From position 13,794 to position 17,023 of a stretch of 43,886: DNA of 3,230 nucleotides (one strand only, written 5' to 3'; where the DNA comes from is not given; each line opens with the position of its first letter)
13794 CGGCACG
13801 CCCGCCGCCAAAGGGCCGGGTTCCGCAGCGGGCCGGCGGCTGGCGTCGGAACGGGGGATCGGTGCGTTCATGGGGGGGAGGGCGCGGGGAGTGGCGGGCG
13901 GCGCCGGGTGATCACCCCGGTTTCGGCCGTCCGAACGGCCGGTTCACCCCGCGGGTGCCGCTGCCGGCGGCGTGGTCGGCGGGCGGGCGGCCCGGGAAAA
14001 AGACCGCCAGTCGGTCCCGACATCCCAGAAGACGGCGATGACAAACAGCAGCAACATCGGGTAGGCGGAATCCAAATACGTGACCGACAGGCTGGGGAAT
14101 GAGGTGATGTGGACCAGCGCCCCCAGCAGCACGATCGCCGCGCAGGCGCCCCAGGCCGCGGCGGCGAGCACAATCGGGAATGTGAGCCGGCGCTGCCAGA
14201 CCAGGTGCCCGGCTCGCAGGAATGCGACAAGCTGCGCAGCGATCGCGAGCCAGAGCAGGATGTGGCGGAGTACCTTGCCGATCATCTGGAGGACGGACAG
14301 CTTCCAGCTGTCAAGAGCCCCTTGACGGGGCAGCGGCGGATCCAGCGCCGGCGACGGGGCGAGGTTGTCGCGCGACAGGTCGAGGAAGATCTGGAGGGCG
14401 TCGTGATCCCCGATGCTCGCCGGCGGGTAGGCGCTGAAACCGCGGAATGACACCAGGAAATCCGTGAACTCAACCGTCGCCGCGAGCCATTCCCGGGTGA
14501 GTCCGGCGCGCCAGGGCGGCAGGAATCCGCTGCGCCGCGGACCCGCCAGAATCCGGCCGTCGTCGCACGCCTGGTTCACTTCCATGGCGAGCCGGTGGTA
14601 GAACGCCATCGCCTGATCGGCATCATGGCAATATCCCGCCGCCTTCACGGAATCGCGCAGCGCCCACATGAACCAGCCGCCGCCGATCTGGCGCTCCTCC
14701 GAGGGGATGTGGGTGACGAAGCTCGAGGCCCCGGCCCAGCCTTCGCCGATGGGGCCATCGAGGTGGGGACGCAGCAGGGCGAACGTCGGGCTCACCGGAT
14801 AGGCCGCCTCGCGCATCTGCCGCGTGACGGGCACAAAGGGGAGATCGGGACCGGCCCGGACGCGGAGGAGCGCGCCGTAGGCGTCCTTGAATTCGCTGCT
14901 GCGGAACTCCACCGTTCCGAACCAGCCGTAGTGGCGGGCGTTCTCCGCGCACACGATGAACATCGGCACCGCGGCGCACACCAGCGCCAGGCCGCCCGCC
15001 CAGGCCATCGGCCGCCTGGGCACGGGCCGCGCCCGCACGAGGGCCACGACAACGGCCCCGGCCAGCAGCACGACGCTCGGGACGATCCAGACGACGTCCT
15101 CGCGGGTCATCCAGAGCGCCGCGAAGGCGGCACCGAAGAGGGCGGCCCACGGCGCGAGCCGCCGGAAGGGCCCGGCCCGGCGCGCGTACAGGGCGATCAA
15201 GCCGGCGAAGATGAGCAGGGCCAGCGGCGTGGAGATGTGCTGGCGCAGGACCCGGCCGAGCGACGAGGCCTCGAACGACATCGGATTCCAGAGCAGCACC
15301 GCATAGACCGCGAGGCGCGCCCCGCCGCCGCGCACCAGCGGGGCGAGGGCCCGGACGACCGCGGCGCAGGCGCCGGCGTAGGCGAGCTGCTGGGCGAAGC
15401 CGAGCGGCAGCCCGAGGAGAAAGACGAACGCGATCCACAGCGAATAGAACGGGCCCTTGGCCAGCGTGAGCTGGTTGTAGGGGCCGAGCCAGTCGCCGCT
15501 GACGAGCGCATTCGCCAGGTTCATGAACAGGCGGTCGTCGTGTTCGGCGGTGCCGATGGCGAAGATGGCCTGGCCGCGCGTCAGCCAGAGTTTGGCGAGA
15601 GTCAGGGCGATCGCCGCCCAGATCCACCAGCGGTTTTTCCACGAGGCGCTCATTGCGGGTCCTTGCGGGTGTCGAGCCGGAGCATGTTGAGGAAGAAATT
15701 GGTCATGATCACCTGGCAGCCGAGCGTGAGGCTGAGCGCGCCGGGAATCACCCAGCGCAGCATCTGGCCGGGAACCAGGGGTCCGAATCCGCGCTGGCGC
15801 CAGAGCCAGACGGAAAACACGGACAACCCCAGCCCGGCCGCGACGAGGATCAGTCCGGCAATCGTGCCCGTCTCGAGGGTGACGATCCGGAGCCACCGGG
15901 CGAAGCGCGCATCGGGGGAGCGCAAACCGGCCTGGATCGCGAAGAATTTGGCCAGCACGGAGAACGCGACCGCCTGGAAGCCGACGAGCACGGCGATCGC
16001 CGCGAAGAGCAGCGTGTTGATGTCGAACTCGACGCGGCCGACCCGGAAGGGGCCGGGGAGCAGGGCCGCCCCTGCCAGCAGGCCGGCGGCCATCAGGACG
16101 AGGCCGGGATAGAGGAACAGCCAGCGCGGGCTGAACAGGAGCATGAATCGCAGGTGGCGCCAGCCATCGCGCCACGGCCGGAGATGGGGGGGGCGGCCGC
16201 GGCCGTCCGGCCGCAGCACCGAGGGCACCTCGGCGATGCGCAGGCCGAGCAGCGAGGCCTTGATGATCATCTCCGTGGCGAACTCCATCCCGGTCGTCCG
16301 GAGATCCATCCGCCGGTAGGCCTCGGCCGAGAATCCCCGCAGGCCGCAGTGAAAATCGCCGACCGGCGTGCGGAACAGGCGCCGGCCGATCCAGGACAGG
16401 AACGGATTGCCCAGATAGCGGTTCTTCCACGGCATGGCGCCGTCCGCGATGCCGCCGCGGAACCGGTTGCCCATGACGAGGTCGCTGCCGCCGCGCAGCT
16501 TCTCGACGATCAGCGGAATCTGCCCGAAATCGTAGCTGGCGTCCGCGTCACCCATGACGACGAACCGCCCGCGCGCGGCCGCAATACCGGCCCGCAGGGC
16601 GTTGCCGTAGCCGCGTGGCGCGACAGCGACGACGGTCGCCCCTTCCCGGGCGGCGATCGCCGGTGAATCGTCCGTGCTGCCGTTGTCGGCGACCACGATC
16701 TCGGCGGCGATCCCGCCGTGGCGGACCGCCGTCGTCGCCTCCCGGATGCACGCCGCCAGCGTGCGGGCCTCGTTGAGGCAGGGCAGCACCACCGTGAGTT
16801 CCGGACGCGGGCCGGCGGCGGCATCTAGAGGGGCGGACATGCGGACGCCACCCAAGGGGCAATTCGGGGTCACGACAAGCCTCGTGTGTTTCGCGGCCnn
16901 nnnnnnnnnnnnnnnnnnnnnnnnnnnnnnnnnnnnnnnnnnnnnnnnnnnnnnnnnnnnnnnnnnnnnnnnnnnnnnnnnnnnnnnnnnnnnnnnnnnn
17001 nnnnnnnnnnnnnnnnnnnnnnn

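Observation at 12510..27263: Six consecutive polytopic GT-C-like membrane proteins plus a single polyprenyl-phosphate GT2, with a seventh GT-C gene at 42767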

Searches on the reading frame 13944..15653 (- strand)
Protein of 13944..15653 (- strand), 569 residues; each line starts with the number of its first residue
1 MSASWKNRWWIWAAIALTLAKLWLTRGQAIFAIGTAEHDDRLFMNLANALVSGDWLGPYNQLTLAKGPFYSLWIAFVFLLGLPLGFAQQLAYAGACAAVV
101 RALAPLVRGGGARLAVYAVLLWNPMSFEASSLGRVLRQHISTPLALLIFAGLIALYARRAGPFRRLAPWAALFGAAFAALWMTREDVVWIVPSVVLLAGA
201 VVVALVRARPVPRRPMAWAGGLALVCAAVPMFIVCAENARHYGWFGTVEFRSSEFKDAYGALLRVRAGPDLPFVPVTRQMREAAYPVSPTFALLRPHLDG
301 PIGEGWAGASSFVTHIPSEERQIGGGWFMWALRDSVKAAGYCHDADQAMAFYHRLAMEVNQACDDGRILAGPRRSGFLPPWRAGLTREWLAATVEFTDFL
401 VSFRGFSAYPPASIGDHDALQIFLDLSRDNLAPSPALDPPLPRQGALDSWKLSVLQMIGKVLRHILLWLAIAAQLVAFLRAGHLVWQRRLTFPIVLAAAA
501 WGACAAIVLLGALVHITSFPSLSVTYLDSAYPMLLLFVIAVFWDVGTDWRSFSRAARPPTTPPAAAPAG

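Call 6: search_protein_families(library=pfam, max_evalue=0.01, proteins=[window:13944-15653:-])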
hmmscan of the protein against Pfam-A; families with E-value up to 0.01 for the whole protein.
window:13944-15653:- (569 aa): 0 families

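Call 7: search_protein_families(library=ncbifam, max_evalue=0.01, proteins=[window:13944-15653:-])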
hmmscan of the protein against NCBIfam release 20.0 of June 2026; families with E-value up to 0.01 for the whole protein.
window:13944-15653:- (569 aa): 0 families

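Call 27: find_homologous_proteins(query=window:13944-15653:-)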
Query window:13944-15653:- (569 aa): 265 proteins with E <= 0.001 among 8000 candidates; the best 120 are listed.
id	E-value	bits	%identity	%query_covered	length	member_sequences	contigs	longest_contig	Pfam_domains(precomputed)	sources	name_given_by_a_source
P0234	0.0e+0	1278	100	100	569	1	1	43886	-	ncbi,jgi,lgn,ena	-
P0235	1.2e-295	1000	78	100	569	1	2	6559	-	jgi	-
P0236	1.0e-291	987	80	96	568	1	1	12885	-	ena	-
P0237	3.5e-286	969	77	100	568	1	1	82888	-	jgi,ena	-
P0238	4.8e-286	968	80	93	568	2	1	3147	-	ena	-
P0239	1.1e-285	967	76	99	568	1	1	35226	-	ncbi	-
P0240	1.0e-284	964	76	100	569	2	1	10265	-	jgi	jgi:hypothetical protein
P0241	3.6e-272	922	73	99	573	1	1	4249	-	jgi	jgi:hypothetical protein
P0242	9.3e-270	914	72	98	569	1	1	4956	-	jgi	jgi:hypothetical protein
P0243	1.6e-265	900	72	96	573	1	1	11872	-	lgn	-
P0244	3.5e-258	876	71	95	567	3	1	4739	-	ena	-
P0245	4.2e-257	873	70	99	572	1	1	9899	-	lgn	-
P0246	1.3e-251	854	69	96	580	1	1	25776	-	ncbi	-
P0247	4.4e-251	853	70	96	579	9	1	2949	-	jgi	jgi:hypothetical protein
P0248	1.3e-250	851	70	96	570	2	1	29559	-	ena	-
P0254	1.9e-199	682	58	95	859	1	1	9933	-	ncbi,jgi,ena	jgi:hypothetical protein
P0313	1.1e-181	624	56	96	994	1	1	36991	-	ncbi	-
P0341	1.9e-175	603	53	98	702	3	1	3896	-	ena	-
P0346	1.8e-174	600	52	96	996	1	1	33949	-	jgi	-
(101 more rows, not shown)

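Call 28: search_protein_families(library=pfam, max_evalue=0.01, proteins=[P0313, P0346, P0254, P0341])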
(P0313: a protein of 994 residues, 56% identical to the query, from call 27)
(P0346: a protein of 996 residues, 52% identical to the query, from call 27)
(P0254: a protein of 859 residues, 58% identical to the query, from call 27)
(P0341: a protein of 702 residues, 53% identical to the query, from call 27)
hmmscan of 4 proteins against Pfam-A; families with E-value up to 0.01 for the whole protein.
P0313 (994 aa): 0 families

P0346 (996 aa): 0 families

P0254 (859 aa): 0 families

P0341 (702 aa): 0 families

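Call 36: search_solved_structures(query=A3, max_evalue=10, show_alignments=3)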
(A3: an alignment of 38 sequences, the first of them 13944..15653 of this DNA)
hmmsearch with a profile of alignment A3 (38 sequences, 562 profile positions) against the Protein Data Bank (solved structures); distinct sequences matched with E-value up to 10: 0.

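Call 44: search_protein_families(library=pfam, alignment_id=A3, max_evalue=1)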
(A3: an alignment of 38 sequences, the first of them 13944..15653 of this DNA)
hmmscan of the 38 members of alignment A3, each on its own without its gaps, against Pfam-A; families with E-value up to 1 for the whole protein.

A. member 1, window:13944-15653:- (569 aa): 0 families

B. families by the number of members that match (of 38 scanned): 11 families
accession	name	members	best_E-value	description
PF03203.19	MerC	5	3.9e-05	MerC mercury resistance protein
PF09990.14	DUF2231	1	0.013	Predicted membrane protein (DUF2231)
PF19510.5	DUF6044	1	0.021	Protein of unknown function (DUF6044)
PF19297.4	QcrA_N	1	0.096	QcrA subunit N-terminal region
PF17617.7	US10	1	0.13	Viral unique short region 10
PF22688.2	Hda_lid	1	0.22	Hda, lid domain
PF07465.18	PsaM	1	0.25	Photosystem I protein M (PsaM)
PF16083.10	Phage_holin_3_3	1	0.25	LydA holin phage, holin superfamily III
PF20460.3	DUF6713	1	0.36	Family of unknown function (DUF6713)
PF09769.14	ApoO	1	0.79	Apolipoprotein O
PF20226.3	DUF6585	1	1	Family of unknown function (DUF6585)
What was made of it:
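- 13944..15653 (-): B: 569-aa membrane protein (AEHDD; D39 invariant) with an ArnT-like N-terminal module, an approximately 210-aa soluble insert and three C-terminal TM helices. No family hit (calls 6, 7, 36, 44).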

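Call 70: predict_structure(alignment_id=A3)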
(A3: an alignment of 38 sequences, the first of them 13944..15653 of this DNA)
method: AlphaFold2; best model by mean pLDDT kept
length: 569 residues; sequences in the alignment: 38
mean_pLDDT: 90.7   pTM: 0.89
mean pLDDT of the five models: 90.7, 89.3, 88.6, 87.5, 87.3
residues with pLDDT >= 90: 414; 70-90: 120; 50-70: 33; < 50: 2
segments of 3 or more residues with pLDDT < 50: none
pLDDT, mean of each block of 10 residues (from residue 1): 65 96 93 77 89 91 86 94 93 97 92 97 91 68 95 95 96 96 81 94 83 90 98 97 94 95 94 93 98 98 94 94 91 95 95 98 97 91 92 97 93 89 89 87 93 97 97 96 91 95 95 90 86 97 86 58 56
secondary structure, 60 per line:
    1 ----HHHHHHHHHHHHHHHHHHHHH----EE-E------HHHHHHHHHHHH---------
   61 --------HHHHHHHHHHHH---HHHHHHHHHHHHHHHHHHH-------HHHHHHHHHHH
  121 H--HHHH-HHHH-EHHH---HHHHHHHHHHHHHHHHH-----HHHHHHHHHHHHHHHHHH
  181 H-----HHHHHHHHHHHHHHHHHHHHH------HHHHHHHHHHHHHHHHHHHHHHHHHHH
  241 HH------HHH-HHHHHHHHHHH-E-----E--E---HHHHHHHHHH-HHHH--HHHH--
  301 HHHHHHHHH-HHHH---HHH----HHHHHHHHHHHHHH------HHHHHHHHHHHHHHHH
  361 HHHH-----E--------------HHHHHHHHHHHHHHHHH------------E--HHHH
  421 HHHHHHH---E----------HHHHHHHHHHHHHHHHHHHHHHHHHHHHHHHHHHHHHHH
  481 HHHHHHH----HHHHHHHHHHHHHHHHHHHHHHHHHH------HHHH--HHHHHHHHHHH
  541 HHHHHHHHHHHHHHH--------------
elements in order: H5-25 H40-51 H69-80 H84-102 H110-121 H124-127 H129-132 H141-157 H163-181 H187-207 H214-242 H253-263 H278-287 H289-292 H295-298 H301-309 H311-314 H325-338 H345-364 H385-401 H417-427 H442-487 H492-517 H524-527 H530-555
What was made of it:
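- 13944..15653 (-): The AF2 model has pLDDT 90.7 (call 70).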

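Call 72: fold_search(model_id=the predicted structure, library=pdb)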
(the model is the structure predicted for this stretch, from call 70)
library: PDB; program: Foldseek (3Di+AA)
matches with E <= 10: 343; with E <= 0.001: 2
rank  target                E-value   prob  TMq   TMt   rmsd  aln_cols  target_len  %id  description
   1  5f15                  5.2e-04  1.00  0.32  0.34  20.9       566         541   13  Crystal Structure of ArnT from Cupriavidus metallidurans bound to Undecaprenyl phosphate (released 2016-02-17)
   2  5ezm                  7.8e-04  1.00  0.31  0.33  19.2       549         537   14  Crystal Structure of ArnT from Cupriavidus metallidurans in the apo state (released 2016-02-17)
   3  7bvh_A                2.2e-02  0.72  0.23  0.15  22.3       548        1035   14  Crystal structure of arabinosyltransferase EmbC2-AcpM2 complex from Mycobacterium smegmatis complexed with di-arabinos (released 2020-04-29)
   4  6s7t_A                3.1e-02  0.99  0.36  0.30  18.4       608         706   10  Cryo-EM structure of human oligosaccharyltransferase complex OST-B (released 2019-12-18)
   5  6gxc_A                4.4e-02  0.63  0.22  0.19  24.4       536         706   10  Bacterial oligosaccharyltransferase PglB in complex with an inhibitory peptide and a reactive lipid-linked oligosaccha (released 2018-11-14)
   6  2htl_A                6.3e-02  0.23  0.15  0.17  24.2       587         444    9  Structure of the Escherichia coli ClC chloride channel Y445F mutant and Fab complex (released 2006-09-19)
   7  6ftg_5                6.6e-02  0.93  0.27  0.24  21.9       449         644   10  Subtomogram average of OST-containing ribosome-translocon complexes from canine rough microsomal membranes (released 2018-03-21)
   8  9g8j_C                6.6e-02  0.15  0.14  0.11  28.3       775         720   10  Structure of K+-dependent Na+-PPase from Thermotoga maritima in complex with zoledronate (released 2025-06-04)
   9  5ogl_A                7.9e-02  0.57  0.23  0.20  24.1       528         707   11  Structure of bacterial oligosaccharyltransferase PglB in complex with an acceptor peptide and an lipid-linked oligosac (released 2017-10-25)
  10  7bx8_A                8.2e-02  0.85  0.30  0.18  21.4       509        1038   12  Mycobacterium smegmatis arabinosyltransferase complex EmbB2-AcpM2 in symmetric "resting state" (released 2020-05-27)
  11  8ga1_A                8.2e-02  0.23  0.15  0.17  23.1       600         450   11  CLC-ec1 R230C/L249C/C85A at pH 4.5 100mM Cl Swap (released 2024-02-07)
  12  7wld_U                9.8e-02  0.57  0.25  0.31  19.8       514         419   11  Cryo-EM structure of the human glycosylphosphatidylinositol transamidase complex at 2.53 Angstrom resolution (released 2022-04-27)
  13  7rq7_A                1.1e-01  0.25  0.16  0.20  23.4       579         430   12  CLC-ec1 at pH 4.5 100mM Cl TWIST2 (released 2022-11-16)
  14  5xan_B                1.1e-01  0.12  0.11  0.10  23.5       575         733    9  Crystal structure of SecDF in I form (P212121 space group) (released 2017-05-17)
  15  2fec_B                1.2e-01  0.13  0.13  0.15  23.8       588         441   11  Structure of the E203Q mutant of the Cl-/H+ exchanger CLC-ec1 from E.Coli (released 2006-01-03)
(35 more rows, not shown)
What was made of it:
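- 13944..15653 (-): Best Foldseek hits are ArnT 5f15/5ezm (E 5e-4 and 8e-4, prob 1.0, TMq 0.31-0.32), followed by EmbC, STT3, PglB and EmbB (call 72).
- Closest known: ArnC-ArnT lipid A aminoarabinose pathway. Same: B's best structural hit is ArnT (call 72).
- B's model has ArnT as best hit (calls 70, 72).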

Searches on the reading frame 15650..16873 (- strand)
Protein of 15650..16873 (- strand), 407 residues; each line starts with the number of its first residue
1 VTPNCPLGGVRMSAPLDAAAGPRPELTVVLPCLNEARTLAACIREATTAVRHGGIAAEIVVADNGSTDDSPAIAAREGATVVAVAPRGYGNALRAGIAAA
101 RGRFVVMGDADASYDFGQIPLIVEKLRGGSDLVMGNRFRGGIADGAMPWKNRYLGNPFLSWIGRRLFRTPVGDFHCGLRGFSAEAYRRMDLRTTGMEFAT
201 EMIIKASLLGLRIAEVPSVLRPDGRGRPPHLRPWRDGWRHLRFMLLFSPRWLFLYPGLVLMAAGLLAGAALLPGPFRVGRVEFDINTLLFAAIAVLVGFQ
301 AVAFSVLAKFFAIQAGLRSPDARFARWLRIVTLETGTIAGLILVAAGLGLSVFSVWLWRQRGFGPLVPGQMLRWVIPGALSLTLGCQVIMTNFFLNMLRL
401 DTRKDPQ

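Call 6: search_protein_families(library=pfam, max_evalue=0.01, proteins=[window:15650-16873:-])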
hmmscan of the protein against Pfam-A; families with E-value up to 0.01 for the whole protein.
window:15650-16873:- (407 aa): 2 families
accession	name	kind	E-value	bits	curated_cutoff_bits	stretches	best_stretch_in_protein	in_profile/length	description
PF00535.33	Glycos_transf_2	-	1.4e-21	77.5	23.3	1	27-187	1-165/168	Glycosyl transferase family 2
PF13641.12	Glyco_tranf_2_3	-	0.00041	20.9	27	1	24-112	1-97/230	Glycosyltransferase like family 2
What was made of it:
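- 15650..16873 (-): C: GT2 polyprenyl-phosphate glycosyltransferase with a C-terminal TM domain. It overlaps B's start codon by 4 nt. Pfam Glycos_transf_2 1.4e-21 (call 6).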

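Call 7: search_protein_families(library=ncbifam, max_evalue=0.01, proteins=[window:15650-16873:-])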
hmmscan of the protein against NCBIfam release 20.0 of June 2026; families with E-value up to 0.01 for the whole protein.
window:15650-16873:- (407 aa): 14 families
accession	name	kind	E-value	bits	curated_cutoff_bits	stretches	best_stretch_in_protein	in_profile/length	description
TIGR04182.1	glyco_TIGR04182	equivalog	7.6e-37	127.3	325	1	26-310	2-281/293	S-layer glycoprotein N-glycosyltransferase AglJ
NF041391.1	DPhHxTase_Halo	equivalog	2.5e-22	78.9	375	1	55-217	23-180/213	dolichyl-phosphate hexose transferase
NF058614.1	PPMAGASynPpgS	equivalog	7.5e-19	68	370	1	28-217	4-193/226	polyprenyl-phospho-N-acetylgalactosaminyl synthase PpgS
NF010496.0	PRK13915.1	equivalog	9e-13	48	262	1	25-112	32-127/307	glucosyl-3-phosphoglycerate synthase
TIGR04283.1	glyco_like_mftF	equivalog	3.6e-11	43.1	182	1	26-115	1-86/221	TIGR04283 family arsenosugar biosynthesis glycosyltransferase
NF007986.1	PRK10714.1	equivalog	7.5e-11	41.6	529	1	26-181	8-164/316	undecaprenyl-phosphate 4-deoxy-4-formamido-L-arabinose transferase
TIGR03965.1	mycofact_glyco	equivalog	1.1e-07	31.2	280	1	18-116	67-169/467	mycofactocin biosynthesis glycosyltransferase MftF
TIGR03937.1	PgaC_IcaA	equivalog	7.5e-07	28.4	422.3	1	23-129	44-153/407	poly-beta-1,6-N-acetyl-D-glucosamine synthase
TIGR03111.1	glyc2_xrt_Gpos1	hypoth_equivalog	8.5e-06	24.8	363.95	1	19-126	44-156/439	TIGR03111 family XrtG-associated glycosyltransferase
NF007482.0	PRK10073.1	equivalog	8.9e-06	24.9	423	1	24-112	6-96/334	glycosyltransferase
NF041875.1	EPS_EpsD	equivalog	0.0001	21.9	370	1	26-114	1-92/325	exopolysaccharide biosynthesis glycosyltransferase EpsD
NF047588.1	GlcsyltransPgfSStrep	equivalog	0.00019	20.8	500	1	26-142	3-126/308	glycosyltransferase PgfS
NF038302.1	EPS_HpsE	equivalog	0.00041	19.4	300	1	25-105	2-82/307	hormogonium polysaccharide biosynthesis glycosyltransferase HpsE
TIGR03469.1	HpnB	hypoth_equivalog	0.0027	16.8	379.25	1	22-126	42-160/386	hopene-associated glycosyltransferase HpnB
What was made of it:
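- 15650..16873 (-): Best NCBIfam matches are AglJ 7.6e-37, dolichyl-P-hexose transferase, PpgS and ArnC, all below the equivalog cut-offs (call 7).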

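Call 64: search_solved_structures(query=window:15650-16873:-, max_evalue=0.001)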
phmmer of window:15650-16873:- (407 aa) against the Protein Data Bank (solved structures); distinct sequences matched with E-value up to 0.001: 18.
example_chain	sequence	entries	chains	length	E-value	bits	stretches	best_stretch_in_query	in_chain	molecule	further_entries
8vxh_A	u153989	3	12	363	5.3e-12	48.5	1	17-311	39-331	Undecaprenyl-phosphate 4-deoxy-4-formamido-L-arabinose transferase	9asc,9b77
9bhc_C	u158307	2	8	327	6.7e-12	48.2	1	20-311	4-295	Undecaprenyl-phosphate 4-deoxy-4-formamido-L-arabinose transferase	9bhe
9hwj_A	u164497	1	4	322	3.7e-11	45.7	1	22-311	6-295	Undecaprenyl-phosphate 4-deoxy-4-formamido-L-arabinose transferase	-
5mlz_A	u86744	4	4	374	4.1e-09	39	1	25-227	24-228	Dolichol monophosphate mannose synthase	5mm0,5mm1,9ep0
9omm_A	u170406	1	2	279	6.2e-08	35.1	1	21-138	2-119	Glycosyltransferase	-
9omh_A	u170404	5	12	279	6.2e-08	35.1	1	21-138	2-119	Glycosyltransferase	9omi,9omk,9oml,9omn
9omj_A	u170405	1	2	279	8.6e-08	34.7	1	21-138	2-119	Glycosyltransferase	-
7pdo_A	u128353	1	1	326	1.1e-07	34.3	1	14-128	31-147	Glucosyl-3-phosphoglycerate synthase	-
7p5l_A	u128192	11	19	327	1.1e-07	34.3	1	14-128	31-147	Glucosyl-3-phosphoglycerate synthase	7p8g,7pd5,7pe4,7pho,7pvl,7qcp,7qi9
3ckj_A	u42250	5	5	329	2e-07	33.4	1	14-126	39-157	Putative uncharacterized protein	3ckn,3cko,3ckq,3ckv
4y6n_A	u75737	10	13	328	4.6e-07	32.3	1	16-124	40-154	Glucosyl-3-phosphoglycerate synthase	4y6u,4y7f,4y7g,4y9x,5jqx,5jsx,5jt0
3e25_A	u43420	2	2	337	5e-07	32.1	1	16-124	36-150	Putative uncharacterized protein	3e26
4ddz_A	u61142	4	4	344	5.2e-07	32.1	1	16-115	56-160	GLUCOSYL-3-PHOSPHOGLYCERATE SYNTHASE (GpgS) | Glucosyl-3-phosphoglycerate synthase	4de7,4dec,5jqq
6yv7_B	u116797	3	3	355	0.00029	23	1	14-115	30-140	Glycosyl transferase, family 2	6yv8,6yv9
6yv7_A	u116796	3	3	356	0.00029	23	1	14-115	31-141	Glycosyl transferase, family 2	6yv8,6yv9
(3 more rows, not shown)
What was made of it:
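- C's best solved relative is ArnC and B's best structural hit is ArnT (calls 64, 72).
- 15650..16873 (-): PDB sequence matches: ArnC 5e-12, DPMS 4e-9, GtrB 4e-4 (call 64).
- Closest known: ArnC-ArnT lipid A aminoarabinose pathway. Same: C's closest solved relative is ArnC (call 64).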
